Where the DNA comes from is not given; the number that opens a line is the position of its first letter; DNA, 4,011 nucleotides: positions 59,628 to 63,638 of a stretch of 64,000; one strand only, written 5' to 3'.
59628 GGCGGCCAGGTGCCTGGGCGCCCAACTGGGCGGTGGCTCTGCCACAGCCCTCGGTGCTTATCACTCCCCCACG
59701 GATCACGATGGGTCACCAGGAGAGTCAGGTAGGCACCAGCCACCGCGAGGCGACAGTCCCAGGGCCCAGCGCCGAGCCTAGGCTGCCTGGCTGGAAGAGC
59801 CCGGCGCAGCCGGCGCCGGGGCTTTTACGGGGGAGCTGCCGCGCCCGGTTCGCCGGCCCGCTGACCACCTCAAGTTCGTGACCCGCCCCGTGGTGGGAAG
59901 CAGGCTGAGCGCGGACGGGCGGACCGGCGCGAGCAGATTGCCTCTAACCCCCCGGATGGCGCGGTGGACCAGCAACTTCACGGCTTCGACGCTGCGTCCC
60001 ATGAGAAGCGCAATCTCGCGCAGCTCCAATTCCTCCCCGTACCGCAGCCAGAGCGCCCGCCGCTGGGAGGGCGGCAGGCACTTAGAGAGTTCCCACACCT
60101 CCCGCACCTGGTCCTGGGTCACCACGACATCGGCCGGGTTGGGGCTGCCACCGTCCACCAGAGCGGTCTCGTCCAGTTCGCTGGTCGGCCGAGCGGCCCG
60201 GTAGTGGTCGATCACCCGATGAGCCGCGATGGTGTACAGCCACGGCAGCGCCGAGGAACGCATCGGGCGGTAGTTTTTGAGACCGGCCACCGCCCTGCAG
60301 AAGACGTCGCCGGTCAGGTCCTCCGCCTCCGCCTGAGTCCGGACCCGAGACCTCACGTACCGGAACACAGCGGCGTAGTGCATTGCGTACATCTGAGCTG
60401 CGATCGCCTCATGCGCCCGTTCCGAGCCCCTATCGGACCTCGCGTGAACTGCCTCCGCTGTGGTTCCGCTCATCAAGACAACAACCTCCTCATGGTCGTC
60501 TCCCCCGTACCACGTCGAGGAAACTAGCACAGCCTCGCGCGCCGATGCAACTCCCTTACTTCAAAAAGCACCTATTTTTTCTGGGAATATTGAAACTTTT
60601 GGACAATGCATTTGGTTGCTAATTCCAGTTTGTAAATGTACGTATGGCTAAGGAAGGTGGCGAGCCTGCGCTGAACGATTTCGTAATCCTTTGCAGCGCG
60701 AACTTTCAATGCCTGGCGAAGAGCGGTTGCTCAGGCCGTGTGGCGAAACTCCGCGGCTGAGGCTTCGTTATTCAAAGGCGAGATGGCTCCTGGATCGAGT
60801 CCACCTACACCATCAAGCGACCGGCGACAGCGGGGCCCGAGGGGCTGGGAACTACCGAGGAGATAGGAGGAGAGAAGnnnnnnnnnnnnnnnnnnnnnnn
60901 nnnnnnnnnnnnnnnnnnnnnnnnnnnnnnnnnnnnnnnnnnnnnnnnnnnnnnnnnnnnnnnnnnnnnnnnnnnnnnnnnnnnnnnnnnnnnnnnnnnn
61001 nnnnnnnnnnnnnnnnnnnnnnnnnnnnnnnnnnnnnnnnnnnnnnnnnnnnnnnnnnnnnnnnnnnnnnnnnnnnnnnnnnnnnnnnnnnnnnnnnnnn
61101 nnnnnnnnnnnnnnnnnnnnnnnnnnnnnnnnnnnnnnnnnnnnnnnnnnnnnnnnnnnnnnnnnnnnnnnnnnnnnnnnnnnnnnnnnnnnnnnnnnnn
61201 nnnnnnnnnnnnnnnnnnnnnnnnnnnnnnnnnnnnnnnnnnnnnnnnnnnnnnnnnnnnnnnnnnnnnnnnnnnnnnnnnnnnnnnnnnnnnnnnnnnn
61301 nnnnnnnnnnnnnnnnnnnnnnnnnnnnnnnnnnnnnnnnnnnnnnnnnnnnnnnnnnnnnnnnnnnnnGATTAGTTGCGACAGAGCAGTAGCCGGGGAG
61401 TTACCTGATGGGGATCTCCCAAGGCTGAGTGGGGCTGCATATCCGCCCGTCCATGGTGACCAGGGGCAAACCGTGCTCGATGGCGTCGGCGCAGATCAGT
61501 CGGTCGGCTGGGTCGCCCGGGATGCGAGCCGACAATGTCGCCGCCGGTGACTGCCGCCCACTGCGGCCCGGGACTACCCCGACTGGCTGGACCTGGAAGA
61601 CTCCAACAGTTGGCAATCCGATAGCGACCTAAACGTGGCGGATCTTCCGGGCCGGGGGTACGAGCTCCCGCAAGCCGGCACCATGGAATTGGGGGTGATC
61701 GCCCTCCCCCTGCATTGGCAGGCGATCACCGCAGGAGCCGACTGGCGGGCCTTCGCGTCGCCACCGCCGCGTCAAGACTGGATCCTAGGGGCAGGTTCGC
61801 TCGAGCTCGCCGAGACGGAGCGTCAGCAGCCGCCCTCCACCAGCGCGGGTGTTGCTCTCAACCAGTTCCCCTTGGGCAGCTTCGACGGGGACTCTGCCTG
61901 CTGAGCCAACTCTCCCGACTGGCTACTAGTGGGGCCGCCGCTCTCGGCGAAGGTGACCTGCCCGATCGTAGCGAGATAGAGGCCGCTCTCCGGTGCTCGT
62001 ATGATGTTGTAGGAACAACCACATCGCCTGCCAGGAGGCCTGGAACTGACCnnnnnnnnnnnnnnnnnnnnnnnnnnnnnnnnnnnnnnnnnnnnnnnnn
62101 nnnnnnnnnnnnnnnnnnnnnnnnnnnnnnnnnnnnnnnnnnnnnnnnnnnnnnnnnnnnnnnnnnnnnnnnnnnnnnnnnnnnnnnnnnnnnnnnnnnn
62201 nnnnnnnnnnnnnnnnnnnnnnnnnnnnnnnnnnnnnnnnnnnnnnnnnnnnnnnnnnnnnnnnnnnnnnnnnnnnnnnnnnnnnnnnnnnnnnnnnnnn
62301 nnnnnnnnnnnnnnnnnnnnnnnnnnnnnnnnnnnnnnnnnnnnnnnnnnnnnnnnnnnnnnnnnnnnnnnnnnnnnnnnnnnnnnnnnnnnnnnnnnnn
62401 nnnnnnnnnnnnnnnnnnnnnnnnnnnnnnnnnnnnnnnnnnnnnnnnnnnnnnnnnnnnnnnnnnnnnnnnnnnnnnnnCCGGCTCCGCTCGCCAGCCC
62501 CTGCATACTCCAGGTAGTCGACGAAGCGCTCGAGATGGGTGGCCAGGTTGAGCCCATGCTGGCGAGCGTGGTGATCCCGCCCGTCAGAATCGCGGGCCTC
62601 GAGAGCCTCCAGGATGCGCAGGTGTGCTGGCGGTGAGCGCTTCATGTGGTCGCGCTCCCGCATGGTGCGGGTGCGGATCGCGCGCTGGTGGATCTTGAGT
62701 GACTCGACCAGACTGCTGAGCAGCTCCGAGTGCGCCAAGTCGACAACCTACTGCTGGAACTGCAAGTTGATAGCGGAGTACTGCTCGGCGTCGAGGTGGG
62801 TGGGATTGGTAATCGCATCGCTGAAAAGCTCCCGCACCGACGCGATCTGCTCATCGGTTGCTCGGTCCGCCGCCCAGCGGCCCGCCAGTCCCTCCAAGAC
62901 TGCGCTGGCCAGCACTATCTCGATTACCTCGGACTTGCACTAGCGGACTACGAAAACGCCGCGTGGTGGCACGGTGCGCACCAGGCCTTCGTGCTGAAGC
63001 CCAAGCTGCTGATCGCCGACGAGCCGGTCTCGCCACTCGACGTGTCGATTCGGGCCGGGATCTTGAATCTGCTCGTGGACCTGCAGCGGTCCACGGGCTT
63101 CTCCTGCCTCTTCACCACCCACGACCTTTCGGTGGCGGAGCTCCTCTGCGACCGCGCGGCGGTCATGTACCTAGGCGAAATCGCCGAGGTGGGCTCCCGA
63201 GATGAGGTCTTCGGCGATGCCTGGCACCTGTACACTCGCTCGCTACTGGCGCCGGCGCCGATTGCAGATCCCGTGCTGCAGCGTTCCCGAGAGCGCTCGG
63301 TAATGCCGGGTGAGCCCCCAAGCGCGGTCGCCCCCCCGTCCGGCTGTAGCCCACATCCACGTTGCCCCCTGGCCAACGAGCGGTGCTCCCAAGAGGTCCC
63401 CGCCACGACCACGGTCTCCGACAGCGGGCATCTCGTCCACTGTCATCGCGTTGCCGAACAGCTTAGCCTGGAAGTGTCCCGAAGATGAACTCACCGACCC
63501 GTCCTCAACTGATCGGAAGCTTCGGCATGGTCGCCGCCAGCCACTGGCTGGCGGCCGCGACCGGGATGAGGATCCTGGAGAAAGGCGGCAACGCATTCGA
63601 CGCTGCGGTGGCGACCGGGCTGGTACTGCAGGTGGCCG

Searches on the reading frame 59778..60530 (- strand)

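Call 40: search_protein_families(library=pfam, proteins=[window:59778-60530:-], max_evalue=0.0001)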
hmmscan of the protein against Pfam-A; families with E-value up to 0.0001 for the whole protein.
window:59778-60530:- (250 aa): 3 families
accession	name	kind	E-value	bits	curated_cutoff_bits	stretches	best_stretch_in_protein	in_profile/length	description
PF04542.20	Sigma70_r2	-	2.5e-15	56.5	24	1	47-114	1-69/71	Sigma-70 region 2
PF08281.18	Sigma70_r4_2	-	8.6e-11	41.8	25.7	1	145-192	4-51/54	Sigma-70, region 4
PF04545.22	Sigma70_r4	-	3.1e-09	36.6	24.1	1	151-196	4-49/50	Sigma-70, region 4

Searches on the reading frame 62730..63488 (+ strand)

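Call 40: search_protein_families(library=pfam, proteins=[window:62730-63488:+], max_evalue=0.0001)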
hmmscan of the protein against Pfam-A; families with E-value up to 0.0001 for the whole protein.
window:62730-63488:+ (252 aa): 1 family
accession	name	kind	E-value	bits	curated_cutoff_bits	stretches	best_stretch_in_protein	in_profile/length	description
PF08352.17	oligo_HPY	-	2.2e-10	41.2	27.1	1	153-219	2-65/65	Oligopeptide/dipeptide transporter, C-terminal region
